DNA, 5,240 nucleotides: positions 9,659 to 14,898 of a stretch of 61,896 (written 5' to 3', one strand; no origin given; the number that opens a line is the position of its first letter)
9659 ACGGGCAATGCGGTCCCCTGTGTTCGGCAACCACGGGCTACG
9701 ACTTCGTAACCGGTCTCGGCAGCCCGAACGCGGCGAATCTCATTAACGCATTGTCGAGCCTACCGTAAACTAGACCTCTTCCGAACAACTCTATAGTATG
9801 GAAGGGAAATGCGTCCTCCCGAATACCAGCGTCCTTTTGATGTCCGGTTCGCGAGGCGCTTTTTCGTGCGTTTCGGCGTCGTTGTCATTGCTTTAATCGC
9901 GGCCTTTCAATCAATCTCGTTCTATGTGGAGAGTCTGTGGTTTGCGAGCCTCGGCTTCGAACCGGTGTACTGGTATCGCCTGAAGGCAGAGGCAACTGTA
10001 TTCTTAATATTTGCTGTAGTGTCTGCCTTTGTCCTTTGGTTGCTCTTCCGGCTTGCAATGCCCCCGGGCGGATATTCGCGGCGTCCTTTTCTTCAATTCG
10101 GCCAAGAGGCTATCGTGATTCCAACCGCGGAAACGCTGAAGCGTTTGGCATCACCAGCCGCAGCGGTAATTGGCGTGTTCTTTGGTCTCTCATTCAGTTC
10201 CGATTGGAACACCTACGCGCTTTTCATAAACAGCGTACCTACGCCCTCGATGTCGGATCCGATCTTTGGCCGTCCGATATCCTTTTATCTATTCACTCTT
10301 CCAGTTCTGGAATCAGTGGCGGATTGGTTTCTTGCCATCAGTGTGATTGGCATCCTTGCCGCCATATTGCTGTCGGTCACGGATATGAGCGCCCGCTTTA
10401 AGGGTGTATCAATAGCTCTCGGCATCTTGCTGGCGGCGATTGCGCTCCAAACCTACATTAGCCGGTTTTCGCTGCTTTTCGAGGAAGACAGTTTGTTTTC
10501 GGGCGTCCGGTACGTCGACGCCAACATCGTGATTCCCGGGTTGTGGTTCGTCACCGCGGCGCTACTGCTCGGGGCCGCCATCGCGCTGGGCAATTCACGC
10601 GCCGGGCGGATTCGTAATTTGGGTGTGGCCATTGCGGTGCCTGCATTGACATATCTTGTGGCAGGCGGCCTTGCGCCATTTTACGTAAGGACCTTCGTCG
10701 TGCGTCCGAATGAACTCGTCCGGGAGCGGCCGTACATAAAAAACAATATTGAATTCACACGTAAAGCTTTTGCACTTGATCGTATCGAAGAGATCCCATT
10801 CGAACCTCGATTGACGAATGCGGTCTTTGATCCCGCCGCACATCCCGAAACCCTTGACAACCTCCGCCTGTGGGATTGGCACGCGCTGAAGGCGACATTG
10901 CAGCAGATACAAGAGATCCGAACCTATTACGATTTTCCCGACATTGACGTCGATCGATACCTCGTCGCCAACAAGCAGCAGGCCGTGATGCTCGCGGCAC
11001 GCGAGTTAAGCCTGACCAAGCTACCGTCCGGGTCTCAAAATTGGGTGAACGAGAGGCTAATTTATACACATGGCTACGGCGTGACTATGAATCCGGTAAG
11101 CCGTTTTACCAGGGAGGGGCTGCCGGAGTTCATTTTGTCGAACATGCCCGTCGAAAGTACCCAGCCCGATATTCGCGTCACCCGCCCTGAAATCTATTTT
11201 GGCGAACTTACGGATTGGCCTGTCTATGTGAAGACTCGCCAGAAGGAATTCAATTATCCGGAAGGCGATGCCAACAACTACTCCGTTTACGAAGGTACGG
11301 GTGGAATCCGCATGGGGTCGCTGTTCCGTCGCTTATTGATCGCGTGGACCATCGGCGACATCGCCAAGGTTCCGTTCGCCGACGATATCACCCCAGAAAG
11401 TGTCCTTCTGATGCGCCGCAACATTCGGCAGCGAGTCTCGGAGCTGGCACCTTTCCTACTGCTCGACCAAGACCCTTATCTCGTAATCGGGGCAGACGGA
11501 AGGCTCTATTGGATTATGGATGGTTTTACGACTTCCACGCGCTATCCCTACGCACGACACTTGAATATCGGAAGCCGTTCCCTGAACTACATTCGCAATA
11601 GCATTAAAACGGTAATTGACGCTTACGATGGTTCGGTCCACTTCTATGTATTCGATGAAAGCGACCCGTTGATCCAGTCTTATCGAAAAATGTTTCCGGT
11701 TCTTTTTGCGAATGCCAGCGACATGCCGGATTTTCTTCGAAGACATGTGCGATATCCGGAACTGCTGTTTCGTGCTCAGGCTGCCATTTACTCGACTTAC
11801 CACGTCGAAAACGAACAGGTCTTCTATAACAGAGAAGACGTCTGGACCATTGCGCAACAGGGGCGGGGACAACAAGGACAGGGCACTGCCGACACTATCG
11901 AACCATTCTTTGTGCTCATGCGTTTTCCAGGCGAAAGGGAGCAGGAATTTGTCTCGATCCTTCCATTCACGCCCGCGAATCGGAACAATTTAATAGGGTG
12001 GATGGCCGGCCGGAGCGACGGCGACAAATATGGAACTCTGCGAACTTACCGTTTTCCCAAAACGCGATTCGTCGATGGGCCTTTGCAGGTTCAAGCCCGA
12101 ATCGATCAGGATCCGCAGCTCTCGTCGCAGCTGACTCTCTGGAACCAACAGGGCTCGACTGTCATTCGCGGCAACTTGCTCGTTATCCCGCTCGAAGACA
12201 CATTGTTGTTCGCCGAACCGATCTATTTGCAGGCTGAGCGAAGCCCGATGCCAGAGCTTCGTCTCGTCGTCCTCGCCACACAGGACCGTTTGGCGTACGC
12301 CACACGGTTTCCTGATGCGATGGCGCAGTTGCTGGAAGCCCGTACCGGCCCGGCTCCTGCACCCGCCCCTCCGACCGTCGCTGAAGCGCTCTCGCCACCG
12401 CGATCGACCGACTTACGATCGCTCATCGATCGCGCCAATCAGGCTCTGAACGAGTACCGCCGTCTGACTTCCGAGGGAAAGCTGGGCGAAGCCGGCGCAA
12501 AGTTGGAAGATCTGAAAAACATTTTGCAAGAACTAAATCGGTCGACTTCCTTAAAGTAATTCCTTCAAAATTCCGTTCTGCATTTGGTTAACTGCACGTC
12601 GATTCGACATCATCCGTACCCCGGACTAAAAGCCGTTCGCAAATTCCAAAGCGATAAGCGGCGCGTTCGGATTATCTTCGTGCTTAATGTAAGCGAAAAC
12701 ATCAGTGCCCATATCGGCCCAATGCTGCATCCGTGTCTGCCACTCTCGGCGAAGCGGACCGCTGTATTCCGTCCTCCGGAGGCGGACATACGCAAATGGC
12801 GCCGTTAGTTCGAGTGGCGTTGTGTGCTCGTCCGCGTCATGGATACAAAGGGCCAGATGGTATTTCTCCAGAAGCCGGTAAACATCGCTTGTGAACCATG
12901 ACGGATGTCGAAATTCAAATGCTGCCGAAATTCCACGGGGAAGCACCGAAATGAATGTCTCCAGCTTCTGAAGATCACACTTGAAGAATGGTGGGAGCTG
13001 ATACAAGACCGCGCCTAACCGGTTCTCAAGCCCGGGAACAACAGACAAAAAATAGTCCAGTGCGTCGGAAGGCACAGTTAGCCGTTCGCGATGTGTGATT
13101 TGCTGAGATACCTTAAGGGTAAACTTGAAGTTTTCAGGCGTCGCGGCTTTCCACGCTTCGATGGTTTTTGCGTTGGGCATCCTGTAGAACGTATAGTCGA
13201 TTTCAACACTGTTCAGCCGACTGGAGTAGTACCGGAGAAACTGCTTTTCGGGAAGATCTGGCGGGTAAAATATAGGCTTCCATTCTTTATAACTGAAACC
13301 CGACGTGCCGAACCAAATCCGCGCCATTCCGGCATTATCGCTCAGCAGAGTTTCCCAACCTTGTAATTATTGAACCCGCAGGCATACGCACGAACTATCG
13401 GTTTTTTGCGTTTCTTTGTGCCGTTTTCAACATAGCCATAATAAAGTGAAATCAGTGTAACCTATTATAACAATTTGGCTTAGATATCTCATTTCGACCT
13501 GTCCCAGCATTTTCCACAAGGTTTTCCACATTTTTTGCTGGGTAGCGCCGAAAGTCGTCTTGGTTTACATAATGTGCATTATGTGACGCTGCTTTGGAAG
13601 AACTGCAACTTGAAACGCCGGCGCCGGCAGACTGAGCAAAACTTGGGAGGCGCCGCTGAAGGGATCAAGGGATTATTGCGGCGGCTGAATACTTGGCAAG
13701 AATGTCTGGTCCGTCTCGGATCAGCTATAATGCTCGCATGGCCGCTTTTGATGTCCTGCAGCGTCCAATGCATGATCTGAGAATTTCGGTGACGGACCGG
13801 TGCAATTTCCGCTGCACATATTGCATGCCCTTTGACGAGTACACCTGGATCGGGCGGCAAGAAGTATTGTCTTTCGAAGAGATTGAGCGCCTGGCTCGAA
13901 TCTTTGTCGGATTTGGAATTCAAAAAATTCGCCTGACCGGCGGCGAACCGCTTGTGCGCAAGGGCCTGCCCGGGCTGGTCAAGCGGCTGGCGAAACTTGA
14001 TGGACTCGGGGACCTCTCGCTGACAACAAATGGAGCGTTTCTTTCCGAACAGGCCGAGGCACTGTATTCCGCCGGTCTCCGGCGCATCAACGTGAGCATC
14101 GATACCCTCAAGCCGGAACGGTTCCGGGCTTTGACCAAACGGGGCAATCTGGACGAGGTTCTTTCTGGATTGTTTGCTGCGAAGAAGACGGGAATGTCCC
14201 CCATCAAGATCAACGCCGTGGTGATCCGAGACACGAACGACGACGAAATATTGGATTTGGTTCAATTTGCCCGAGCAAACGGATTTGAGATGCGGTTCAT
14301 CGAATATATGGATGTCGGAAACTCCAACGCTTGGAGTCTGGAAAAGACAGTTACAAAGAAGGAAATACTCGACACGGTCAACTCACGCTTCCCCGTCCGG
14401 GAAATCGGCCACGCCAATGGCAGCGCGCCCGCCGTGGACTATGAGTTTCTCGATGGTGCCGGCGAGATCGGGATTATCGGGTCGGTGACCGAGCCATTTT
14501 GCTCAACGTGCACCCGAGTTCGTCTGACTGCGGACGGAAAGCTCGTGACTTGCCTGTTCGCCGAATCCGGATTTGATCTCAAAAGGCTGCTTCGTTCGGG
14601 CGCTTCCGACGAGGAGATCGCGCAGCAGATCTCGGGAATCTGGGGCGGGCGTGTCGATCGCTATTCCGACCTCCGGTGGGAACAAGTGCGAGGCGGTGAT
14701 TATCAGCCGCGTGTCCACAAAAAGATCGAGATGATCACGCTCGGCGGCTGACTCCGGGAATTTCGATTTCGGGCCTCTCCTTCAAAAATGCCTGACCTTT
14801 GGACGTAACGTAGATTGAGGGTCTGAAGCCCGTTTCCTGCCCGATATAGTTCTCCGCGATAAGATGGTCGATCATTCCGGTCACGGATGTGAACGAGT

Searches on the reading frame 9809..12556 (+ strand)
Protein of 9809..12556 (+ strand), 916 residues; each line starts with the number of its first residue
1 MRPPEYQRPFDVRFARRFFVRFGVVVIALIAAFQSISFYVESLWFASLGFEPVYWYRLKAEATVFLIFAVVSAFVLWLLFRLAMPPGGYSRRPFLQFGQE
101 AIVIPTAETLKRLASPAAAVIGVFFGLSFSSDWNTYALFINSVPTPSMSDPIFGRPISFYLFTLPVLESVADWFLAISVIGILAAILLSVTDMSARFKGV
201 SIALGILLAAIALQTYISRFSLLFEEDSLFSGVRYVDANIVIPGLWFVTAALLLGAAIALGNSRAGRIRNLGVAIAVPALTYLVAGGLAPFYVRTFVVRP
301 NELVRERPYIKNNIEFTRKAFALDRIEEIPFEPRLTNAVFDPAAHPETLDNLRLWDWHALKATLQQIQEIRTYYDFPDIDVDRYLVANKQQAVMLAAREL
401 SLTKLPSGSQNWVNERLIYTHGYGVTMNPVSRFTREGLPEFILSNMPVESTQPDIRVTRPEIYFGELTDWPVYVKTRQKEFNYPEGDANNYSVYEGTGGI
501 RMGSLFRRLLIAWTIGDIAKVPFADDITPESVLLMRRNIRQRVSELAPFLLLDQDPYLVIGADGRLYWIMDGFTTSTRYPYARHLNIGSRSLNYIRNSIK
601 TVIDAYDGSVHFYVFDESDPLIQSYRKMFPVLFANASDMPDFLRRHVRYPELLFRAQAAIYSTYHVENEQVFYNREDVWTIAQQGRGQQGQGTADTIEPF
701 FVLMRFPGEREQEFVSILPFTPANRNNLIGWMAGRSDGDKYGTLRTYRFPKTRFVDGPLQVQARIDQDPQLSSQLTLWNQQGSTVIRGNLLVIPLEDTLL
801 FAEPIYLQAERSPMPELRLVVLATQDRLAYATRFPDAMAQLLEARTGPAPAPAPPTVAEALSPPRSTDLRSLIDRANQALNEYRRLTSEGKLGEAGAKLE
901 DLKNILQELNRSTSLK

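Call 20: search_protein_families(library=pfam, proteins=[window:9809-12556:+], max_evalue=0.00001)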
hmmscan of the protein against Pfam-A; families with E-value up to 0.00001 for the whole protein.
window:9809-12556:+ (916 aa): 1 family
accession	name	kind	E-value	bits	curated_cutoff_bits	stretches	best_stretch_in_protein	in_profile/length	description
PF03699.18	UPF0182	-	2.5e-250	833.3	27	1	22-778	5-770/770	Uncharacterised protein family (UPF0182)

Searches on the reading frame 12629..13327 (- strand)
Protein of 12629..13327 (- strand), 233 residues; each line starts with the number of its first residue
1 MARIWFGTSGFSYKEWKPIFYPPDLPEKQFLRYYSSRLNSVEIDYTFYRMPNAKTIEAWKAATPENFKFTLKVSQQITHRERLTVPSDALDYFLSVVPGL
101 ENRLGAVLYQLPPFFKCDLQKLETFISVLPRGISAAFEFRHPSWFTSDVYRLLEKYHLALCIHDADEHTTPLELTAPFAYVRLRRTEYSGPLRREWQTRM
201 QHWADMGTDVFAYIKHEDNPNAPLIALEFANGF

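Call 20: search_protein_families(library=pfam, proteins=[window:12629-13327:-], max_evalue=0.00001)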
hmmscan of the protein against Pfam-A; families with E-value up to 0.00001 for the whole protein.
window:12629-13327:- (233 aa): 1 family
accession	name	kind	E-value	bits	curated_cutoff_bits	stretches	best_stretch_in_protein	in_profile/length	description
PF01904.24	DUF72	-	4.2e-62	210.5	25.3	1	21-230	1-215/217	Protein of unknown function DUF72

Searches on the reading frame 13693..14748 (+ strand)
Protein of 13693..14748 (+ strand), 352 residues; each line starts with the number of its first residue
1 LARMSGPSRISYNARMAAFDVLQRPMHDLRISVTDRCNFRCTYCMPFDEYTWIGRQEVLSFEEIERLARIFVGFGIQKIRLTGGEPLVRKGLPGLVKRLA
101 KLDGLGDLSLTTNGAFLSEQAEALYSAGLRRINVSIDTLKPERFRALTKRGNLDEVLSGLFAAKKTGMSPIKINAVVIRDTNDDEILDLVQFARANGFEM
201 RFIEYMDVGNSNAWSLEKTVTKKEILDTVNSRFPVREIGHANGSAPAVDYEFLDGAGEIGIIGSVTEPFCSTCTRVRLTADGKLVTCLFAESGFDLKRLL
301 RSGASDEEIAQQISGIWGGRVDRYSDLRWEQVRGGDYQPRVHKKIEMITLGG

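Call 20: search_protein_families(library=pfam, proteins=[window:13693-14748:+], max_evalue=0.00001)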
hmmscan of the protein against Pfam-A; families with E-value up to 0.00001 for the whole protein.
window:13693-14748:+ (352 aa): 2 families
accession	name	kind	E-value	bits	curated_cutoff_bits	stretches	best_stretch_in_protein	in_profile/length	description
PF06463.18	Mob_synth_C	-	1.9e-37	128.5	37.4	1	199-324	2-126/128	Molybdenum Cofactor Synthesis C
PF04055.27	Radical_SAM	-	9.3e-34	117.4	29.5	1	31-193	1-166/166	Radical SAM superfamily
